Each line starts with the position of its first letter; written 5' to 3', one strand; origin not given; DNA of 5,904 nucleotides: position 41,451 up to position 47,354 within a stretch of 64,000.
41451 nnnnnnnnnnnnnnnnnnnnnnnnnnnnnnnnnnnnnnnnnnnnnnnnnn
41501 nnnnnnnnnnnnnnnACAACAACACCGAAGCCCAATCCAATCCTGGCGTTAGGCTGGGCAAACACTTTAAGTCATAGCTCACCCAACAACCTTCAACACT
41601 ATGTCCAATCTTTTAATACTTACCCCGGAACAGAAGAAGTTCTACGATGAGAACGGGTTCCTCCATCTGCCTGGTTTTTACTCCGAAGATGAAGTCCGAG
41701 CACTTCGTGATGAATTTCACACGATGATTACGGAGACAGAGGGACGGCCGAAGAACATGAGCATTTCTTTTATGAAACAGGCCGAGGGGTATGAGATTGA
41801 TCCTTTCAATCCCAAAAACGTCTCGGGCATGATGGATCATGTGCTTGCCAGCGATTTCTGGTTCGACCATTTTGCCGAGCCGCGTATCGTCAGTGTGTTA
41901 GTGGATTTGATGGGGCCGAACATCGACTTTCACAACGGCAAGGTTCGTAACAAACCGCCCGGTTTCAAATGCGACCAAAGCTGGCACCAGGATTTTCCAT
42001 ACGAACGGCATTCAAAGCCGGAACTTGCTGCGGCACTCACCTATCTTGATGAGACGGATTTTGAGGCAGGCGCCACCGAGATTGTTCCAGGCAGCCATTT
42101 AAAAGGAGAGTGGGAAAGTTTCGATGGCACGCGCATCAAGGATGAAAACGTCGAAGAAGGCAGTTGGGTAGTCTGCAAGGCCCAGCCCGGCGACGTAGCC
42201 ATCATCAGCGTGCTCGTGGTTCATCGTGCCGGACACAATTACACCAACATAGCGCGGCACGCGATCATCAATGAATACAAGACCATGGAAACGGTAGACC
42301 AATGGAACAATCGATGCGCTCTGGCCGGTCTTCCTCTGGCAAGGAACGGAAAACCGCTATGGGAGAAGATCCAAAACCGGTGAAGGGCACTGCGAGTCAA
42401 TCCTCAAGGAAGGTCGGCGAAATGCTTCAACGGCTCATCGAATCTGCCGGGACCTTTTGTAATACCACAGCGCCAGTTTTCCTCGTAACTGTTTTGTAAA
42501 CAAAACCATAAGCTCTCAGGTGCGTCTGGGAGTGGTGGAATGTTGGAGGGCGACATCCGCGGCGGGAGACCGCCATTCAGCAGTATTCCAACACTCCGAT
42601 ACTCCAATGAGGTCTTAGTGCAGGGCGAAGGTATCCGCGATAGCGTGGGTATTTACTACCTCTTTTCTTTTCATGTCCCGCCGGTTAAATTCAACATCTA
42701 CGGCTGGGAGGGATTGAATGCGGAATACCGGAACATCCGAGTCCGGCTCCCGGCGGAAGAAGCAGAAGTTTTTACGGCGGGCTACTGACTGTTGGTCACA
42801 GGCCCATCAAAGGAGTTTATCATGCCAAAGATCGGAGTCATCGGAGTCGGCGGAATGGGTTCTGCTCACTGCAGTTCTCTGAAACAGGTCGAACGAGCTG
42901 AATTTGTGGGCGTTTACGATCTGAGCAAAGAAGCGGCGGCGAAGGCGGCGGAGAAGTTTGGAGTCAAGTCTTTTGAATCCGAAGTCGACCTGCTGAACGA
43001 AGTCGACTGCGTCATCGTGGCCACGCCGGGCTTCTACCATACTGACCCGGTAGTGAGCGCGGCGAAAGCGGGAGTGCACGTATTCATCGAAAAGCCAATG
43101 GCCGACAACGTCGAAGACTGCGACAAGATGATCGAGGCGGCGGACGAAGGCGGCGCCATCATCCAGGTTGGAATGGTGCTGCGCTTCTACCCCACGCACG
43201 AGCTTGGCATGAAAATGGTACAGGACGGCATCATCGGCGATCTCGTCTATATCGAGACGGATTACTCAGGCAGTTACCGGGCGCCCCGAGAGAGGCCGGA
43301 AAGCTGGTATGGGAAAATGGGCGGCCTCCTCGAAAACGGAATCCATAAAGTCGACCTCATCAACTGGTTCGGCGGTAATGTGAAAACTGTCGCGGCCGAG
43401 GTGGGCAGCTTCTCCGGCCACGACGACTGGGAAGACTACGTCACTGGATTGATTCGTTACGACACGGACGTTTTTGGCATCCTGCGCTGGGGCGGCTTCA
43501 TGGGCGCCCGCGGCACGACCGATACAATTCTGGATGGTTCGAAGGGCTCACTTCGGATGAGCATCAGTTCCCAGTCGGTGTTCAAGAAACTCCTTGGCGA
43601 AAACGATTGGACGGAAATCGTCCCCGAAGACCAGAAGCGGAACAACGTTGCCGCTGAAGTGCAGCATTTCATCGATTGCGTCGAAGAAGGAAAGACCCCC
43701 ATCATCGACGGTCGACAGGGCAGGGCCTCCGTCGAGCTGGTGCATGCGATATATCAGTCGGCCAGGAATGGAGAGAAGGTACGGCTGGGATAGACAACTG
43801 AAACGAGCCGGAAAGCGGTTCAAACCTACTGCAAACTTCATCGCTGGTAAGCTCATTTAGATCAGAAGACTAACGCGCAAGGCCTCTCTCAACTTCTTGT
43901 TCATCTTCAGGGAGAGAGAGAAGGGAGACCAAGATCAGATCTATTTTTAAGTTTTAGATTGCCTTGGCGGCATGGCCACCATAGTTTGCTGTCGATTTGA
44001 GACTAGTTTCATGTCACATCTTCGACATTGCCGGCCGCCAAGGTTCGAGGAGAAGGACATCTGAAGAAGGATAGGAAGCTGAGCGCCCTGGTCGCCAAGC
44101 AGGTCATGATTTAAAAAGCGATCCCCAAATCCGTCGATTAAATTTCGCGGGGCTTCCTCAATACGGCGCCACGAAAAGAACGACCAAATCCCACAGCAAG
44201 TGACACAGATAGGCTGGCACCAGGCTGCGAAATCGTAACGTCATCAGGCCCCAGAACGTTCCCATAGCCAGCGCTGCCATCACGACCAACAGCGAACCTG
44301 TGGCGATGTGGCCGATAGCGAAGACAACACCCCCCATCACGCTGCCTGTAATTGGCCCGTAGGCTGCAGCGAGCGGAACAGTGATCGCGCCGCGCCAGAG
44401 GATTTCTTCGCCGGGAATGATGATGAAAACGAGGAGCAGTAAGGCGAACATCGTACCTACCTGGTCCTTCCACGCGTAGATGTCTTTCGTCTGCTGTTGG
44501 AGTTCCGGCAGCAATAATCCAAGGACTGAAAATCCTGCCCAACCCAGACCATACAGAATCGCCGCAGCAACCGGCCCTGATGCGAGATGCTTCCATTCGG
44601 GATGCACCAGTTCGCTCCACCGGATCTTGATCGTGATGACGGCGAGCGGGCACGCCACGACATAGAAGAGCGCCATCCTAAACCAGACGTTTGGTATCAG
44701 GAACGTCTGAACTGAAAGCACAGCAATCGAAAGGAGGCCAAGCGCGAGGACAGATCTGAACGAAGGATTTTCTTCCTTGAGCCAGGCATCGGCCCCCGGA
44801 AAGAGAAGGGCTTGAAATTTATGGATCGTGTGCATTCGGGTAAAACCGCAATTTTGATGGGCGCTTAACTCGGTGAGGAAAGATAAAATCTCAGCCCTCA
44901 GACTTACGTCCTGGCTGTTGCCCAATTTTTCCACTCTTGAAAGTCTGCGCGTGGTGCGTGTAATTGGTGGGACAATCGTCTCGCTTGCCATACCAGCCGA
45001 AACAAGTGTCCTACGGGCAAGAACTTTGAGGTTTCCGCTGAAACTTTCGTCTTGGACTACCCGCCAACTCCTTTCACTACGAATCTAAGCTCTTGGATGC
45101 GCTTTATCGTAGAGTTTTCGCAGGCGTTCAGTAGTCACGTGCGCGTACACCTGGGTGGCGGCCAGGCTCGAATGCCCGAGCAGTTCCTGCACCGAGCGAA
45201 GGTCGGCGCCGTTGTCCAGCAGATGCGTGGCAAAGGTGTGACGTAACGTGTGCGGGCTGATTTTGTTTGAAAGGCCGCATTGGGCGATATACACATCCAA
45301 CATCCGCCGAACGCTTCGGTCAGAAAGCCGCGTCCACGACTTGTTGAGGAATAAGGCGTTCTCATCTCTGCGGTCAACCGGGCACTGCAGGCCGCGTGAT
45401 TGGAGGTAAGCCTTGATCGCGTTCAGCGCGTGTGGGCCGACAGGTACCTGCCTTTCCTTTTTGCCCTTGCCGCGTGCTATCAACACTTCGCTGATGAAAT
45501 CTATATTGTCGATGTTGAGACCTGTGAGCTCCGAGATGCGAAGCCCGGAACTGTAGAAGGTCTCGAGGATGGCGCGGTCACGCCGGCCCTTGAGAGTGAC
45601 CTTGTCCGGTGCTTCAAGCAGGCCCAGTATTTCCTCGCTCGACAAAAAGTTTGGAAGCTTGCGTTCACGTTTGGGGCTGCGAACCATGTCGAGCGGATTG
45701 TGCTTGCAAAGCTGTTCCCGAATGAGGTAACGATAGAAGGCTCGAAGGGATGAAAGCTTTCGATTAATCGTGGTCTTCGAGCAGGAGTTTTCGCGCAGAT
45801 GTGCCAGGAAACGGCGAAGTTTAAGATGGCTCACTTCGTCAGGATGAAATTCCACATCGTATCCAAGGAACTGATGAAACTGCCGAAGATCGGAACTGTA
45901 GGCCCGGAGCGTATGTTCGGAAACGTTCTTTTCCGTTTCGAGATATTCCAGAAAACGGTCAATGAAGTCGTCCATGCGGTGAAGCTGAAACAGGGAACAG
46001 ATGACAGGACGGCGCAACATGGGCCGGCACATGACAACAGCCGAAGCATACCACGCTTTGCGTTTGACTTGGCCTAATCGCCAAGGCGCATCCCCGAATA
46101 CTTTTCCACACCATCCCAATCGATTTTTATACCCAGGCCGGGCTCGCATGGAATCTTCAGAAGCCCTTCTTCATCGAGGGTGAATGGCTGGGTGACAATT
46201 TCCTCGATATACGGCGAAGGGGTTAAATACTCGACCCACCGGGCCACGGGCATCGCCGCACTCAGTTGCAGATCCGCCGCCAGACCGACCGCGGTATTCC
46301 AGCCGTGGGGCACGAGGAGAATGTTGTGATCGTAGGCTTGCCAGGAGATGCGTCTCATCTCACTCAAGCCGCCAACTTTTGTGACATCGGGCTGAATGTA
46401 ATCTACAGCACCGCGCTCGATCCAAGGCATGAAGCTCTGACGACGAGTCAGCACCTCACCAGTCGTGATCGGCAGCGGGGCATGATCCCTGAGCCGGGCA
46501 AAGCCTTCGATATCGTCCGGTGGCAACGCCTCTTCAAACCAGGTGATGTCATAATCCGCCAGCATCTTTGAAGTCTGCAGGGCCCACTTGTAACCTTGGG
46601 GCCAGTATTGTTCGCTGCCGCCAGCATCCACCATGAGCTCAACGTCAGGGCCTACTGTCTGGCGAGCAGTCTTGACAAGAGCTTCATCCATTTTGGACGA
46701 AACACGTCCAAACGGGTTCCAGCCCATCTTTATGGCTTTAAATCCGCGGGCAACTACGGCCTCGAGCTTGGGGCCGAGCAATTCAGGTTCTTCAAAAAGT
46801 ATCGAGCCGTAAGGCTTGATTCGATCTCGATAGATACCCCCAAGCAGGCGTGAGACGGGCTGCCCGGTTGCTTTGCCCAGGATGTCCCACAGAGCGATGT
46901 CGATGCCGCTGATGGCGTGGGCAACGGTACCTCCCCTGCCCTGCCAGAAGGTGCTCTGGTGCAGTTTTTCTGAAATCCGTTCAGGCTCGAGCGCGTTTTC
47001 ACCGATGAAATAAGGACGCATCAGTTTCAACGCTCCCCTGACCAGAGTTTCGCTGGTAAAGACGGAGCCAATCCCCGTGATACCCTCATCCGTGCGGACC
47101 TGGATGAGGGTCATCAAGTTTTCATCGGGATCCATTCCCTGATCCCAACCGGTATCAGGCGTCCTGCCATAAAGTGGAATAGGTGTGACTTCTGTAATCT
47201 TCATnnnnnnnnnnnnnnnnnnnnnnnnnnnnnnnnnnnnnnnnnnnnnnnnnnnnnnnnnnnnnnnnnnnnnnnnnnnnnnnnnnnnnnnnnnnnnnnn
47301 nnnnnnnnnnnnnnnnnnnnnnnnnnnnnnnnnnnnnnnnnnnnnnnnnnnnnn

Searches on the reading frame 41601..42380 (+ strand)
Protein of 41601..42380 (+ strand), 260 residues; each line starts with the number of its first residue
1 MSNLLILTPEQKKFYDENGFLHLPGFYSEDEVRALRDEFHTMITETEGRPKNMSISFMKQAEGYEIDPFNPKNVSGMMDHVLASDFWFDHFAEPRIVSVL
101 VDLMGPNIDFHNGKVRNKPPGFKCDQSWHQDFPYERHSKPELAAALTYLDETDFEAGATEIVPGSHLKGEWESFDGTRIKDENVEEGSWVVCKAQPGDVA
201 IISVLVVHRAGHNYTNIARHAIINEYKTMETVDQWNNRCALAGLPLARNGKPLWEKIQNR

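Call 34: search_protein_families(library=pfam, proteins=[window:41601-42380:+], max_evalue=0.00001)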
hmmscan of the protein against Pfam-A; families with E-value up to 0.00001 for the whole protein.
window:41601-42380:+ (260 aa): 1 family
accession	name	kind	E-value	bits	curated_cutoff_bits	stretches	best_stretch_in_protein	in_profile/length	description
PF05721.19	PhyH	-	1.7e-25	91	22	1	15-221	1-213/213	Phytanoyl-CoA dioxygenase (PhyH)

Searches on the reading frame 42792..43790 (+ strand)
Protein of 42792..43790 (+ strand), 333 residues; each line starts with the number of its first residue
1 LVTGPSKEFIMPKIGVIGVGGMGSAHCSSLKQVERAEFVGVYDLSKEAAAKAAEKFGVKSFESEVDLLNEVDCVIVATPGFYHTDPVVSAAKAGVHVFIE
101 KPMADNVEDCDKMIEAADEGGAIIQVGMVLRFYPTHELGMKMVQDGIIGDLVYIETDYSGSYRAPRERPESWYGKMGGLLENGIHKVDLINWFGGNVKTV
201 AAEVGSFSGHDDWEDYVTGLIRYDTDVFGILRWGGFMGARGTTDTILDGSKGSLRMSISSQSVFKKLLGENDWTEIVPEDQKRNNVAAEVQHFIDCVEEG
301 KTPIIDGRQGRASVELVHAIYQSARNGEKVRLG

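Call 34: search_protein_families(library=pfam, proteins=[window:42792-43790:+], max_evalue=0.00001)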
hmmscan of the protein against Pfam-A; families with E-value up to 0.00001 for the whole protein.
window:42792-43790:+ (333 aa): 5 families
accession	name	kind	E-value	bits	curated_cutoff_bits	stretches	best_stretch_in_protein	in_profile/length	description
PF01408.29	GFO_IDH_MocA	-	4e-31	108.6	24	1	13-127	2-119/120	Oxidoreductase family, NAD-binding Rossmann fold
PF02894.22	GFO_IDH_MocA_C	-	2.7e-21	76.8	22.9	1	141-332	2-218/218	Oxidoreductase family, C-terminal alpha/beta domain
PF22725.1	GFO_IDH_MocA_C3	-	1.2e-16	61.2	27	1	141-255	6-124/124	GFO/IDH/MocA C-terminal domain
PF03807.23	F420_oxidored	-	3.6e-07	31.1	21.6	1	13-91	1-79/94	NADP oxidoreductase coenzyme F420-dependent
PF03446.21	NAD_binding_2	-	5.2e-06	27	21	1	13-91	1-76/161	NAD binding domain of 6-phosphogluconate dehydrogenase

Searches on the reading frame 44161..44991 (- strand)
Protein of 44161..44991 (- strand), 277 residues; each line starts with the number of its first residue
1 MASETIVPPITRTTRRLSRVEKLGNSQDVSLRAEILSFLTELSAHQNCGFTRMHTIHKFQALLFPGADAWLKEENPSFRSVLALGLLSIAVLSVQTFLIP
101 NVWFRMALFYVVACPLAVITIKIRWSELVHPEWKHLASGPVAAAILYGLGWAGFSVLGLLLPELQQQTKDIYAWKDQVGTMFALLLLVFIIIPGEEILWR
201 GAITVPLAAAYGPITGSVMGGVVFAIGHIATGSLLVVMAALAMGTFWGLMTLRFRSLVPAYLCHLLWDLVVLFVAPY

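Call 34: search_protein_families(library=pfam, proteins=[window:44161-44991:-], max_evalue=0.00001)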
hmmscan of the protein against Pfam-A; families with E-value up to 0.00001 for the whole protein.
window:44161-44991:- (277 aa): 1 family
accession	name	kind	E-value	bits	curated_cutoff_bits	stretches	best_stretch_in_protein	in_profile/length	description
PF02517.21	Rce1-like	-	1.8e-13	51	22.4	1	180-270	4-93/93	Type II CAAX prenyl endopeptidase Rce1-like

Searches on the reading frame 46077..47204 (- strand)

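Call 34: search_protein_families(library=pfam, proteins=[window:46077-47204:-], max_evalue=0.00001)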
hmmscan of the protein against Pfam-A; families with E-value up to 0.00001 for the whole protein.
window:46077-47204:- (376 aa): 2 families
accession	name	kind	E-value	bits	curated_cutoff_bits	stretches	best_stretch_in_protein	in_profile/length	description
PF13378.12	MR_MLE_C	-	3.4e-58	197.4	29.4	1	148-364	7-218/219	Enolase C-terminal domain-like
PF02746.21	MR_MLE_N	-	5.9e-15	55.9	22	1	31-122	28-117/117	Mandelate racemase / muconate lactonizing enzyme, N-terminal domain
